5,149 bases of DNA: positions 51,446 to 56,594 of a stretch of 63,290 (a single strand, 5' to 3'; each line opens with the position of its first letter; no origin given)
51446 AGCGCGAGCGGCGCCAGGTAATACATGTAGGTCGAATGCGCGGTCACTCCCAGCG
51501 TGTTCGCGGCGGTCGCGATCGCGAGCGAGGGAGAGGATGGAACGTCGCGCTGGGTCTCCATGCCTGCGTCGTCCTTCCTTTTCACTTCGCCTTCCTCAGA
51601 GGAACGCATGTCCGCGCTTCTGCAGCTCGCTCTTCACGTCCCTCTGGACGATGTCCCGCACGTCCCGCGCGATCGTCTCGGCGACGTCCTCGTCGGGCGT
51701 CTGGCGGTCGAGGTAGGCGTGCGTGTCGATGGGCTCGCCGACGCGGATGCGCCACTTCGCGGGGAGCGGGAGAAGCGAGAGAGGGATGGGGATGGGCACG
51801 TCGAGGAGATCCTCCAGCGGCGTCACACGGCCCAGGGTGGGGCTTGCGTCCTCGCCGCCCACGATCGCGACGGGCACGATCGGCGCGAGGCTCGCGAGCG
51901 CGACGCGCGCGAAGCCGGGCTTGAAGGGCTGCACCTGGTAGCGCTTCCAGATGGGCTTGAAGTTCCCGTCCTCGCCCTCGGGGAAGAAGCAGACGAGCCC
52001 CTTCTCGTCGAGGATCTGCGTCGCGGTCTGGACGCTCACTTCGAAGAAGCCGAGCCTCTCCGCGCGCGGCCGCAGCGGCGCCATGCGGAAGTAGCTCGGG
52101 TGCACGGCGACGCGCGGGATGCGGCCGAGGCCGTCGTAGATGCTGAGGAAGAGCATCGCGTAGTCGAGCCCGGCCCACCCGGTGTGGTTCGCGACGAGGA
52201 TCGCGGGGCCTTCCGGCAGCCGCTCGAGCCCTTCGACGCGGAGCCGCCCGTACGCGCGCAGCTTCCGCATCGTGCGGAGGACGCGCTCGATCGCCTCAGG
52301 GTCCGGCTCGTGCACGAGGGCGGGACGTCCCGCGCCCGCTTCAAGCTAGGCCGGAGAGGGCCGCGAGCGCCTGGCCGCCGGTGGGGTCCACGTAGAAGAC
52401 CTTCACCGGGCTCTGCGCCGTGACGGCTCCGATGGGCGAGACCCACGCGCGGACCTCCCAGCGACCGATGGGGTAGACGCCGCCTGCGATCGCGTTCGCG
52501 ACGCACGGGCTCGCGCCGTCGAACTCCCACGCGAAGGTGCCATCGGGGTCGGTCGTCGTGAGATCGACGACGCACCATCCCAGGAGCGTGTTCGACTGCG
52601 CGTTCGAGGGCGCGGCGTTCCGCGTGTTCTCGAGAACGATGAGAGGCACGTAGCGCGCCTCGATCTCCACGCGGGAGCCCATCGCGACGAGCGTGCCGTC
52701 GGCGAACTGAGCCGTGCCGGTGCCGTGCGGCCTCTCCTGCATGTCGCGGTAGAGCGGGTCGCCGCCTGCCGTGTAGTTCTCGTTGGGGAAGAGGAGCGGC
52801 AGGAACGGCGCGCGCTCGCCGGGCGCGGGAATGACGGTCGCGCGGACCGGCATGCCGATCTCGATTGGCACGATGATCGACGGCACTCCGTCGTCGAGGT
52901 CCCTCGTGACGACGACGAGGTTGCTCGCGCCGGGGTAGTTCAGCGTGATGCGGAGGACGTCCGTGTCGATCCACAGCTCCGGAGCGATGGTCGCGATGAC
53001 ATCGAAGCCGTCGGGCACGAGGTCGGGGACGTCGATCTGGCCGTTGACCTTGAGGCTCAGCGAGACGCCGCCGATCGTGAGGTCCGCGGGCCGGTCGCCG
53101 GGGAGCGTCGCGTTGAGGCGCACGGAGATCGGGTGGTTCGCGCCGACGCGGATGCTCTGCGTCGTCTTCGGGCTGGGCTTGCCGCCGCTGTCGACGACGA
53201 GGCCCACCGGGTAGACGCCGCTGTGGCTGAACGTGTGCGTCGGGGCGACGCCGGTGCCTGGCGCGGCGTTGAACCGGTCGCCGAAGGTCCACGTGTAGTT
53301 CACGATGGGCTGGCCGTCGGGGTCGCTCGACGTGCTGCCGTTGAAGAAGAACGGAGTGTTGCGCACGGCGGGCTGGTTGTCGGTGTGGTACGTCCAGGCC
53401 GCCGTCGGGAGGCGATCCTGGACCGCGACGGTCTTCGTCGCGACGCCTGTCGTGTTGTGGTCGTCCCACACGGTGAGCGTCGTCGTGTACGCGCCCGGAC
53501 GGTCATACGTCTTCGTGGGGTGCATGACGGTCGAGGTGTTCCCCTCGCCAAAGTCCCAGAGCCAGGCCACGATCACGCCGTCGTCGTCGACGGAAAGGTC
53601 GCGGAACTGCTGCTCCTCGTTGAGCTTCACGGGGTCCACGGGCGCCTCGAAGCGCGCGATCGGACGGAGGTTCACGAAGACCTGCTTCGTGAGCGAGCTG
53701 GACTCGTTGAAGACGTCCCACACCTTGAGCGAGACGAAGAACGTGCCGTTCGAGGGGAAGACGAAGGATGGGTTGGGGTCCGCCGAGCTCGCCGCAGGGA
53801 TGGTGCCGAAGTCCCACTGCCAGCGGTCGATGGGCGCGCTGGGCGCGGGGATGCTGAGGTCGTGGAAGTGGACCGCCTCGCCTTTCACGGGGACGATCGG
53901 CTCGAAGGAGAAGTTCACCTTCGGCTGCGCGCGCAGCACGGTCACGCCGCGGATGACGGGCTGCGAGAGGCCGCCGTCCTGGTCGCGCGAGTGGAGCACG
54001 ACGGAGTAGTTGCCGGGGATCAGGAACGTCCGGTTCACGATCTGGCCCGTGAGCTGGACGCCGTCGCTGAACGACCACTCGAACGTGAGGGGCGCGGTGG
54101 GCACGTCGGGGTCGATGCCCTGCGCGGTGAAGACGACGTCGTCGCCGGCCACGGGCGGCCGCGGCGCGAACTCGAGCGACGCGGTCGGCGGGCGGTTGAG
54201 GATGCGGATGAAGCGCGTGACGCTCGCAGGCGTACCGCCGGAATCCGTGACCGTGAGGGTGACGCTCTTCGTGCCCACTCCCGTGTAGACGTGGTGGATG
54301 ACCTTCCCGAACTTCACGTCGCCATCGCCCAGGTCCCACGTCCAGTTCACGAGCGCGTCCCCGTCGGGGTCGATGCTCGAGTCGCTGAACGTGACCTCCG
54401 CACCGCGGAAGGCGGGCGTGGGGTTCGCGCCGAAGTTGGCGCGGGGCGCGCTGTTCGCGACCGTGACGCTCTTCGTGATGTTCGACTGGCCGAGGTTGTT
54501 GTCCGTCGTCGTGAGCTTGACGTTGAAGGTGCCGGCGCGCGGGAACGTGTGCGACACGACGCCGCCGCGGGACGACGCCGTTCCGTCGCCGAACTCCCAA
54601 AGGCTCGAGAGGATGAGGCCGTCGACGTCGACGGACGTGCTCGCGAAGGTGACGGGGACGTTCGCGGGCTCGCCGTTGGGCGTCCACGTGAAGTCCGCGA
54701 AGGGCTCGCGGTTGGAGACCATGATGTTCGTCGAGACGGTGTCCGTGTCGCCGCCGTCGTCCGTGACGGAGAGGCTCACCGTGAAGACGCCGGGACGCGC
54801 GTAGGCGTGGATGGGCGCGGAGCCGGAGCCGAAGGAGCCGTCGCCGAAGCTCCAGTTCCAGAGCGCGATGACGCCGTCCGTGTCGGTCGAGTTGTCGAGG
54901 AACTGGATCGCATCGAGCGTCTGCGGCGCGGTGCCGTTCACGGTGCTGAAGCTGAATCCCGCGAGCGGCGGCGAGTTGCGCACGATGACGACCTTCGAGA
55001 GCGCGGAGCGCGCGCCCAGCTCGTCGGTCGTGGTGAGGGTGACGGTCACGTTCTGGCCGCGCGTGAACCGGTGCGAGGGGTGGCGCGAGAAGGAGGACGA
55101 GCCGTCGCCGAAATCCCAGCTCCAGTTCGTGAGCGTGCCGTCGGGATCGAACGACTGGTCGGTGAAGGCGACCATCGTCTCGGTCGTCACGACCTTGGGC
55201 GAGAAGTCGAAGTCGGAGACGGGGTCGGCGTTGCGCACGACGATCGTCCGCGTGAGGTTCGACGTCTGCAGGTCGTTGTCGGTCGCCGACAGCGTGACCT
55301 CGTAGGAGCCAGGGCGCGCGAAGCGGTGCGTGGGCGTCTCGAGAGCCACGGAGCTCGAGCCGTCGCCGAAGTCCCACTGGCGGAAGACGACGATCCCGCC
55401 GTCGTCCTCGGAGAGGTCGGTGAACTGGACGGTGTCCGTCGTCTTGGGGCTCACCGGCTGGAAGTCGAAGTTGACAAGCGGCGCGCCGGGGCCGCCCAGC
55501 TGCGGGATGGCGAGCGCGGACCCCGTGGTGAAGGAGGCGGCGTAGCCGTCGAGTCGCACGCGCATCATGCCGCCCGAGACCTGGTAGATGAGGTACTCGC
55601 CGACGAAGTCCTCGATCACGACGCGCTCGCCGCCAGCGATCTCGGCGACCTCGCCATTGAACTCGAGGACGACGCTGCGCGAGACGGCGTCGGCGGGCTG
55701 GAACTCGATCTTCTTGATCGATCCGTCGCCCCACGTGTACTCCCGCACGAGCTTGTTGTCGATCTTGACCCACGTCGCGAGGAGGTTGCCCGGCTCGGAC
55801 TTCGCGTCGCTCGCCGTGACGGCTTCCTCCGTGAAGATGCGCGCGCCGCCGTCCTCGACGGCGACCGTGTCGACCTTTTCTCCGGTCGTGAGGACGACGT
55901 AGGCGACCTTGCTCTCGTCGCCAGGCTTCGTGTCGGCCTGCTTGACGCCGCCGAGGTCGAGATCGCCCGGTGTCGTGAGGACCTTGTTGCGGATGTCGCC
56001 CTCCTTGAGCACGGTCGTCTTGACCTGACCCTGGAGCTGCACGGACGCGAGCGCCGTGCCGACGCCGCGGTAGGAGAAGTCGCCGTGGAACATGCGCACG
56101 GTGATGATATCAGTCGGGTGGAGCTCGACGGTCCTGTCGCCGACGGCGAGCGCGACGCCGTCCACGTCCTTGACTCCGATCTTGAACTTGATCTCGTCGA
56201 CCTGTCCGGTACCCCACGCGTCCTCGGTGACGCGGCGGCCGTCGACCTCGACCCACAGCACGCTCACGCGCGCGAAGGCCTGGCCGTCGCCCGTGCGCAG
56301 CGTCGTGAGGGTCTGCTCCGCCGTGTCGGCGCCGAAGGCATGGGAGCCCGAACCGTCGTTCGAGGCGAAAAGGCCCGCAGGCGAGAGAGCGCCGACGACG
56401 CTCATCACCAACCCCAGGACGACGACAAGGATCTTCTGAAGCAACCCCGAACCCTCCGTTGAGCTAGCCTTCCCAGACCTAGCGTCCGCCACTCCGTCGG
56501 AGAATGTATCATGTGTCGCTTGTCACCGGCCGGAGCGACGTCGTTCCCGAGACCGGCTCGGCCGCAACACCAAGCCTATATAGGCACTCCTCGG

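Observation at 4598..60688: Dispersed, oriented intergenic repeat family made of helically phased CAC(G/C)TG units closed by a conserved terminal module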

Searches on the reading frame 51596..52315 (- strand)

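Call 18: search_protein_families(library=pfam, proteins=[window:51596-52315:-])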
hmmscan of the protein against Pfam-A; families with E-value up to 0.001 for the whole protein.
window:51596-52315:- (239 aa): 2 families
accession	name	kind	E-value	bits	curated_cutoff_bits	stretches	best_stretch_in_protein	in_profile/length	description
PF01553.26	Acyltransferase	-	4.9e-18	65.7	23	1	24-151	1-131/132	Acyltransferase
PF19576.4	Acyltransf_2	-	0.00017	21.1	27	1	26-198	59-236/266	Acyltransferase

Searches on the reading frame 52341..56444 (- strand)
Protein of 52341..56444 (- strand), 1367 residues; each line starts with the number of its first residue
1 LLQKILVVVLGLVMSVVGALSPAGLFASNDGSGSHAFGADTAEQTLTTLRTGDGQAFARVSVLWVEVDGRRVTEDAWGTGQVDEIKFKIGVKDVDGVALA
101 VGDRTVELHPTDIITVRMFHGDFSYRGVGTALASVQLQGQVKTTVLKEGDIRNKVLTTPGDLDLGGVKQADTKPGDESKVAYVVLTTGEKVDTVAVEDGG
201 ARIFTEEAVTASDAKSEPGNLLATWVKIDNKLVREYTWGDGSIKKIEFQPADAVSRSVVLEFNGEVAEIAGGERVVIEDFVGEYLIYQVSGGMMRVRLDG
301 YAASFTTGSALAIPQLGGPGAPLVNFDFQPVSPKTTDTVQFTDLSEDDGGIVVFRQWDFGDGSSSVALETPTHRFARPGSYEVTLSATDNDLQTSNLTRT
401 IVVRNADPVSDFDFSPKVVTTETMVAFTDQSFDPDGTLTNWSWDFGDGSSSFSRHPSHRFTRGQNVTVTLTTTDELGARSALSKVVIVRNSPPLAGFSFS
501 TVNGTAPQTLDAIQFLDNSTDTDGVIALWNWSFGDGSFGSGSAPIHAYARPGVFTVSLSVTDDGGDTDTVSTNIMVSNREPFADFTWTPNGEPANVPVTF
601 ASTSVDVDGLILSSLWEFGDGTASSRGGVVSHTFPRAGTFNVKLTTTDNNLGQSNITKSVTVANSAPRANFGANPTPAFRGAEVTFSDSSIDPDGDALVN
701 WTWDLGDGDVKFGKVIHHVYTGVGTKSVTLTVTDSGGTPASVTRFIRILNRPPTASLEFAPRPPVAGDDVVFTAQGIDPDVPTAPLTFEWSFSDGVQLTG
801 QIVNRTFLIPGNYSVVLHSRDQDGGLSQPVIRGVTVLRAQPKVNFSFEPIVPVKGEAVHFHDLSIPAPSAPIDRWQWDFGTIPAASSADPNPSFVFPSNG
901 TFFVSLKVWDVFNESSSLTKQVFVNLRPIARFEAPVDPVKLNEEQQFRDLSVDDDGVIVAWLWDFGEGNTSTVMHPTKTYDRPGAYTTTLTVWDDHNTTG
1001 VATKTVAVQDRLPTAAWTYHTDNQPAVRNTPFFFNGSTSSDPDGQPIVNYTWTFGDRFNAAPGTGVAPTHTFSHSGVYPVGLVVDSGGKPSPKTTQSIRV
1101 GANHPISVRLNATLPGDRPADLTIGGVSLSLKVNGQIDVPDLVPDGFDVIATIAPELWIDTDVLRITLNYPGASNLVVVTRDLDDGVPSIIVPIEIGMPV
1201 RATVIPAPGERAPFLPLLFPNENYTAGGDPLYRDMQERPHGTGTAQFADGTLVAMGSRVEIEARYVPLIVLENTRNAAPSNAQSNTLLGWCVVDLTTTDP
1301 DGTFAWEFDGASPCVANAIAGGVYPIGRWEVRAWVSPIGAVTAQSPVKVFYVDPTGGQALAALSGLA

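Call 18: search_protein_families(library=pfam, proteins=[window:52341-56444:-])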
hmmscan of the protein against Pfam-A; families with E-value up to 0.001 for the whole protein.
window:52341-56444:- (1367 aa): 4 families
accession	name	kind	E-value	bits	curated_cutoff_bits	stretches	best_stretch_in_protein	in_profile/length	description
PF18911.6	PKD_4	-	5.6e-119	388.9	27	9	926-1007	2-84/85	PKD domain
PF00801.26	PKD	-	1.3e-90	298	23.5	9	415-485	7-78/80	PKD domain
PF22352.2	K319L-like_PKD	-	1.9e-12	47.4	27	0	941-1008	9-84/84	K319L-like, PKD domain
PF16403.11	Bact_surface_Ig-like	-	3.2e-05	24.3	27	0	376-403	44-71/71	Bacterial surface protein, Ig-like domain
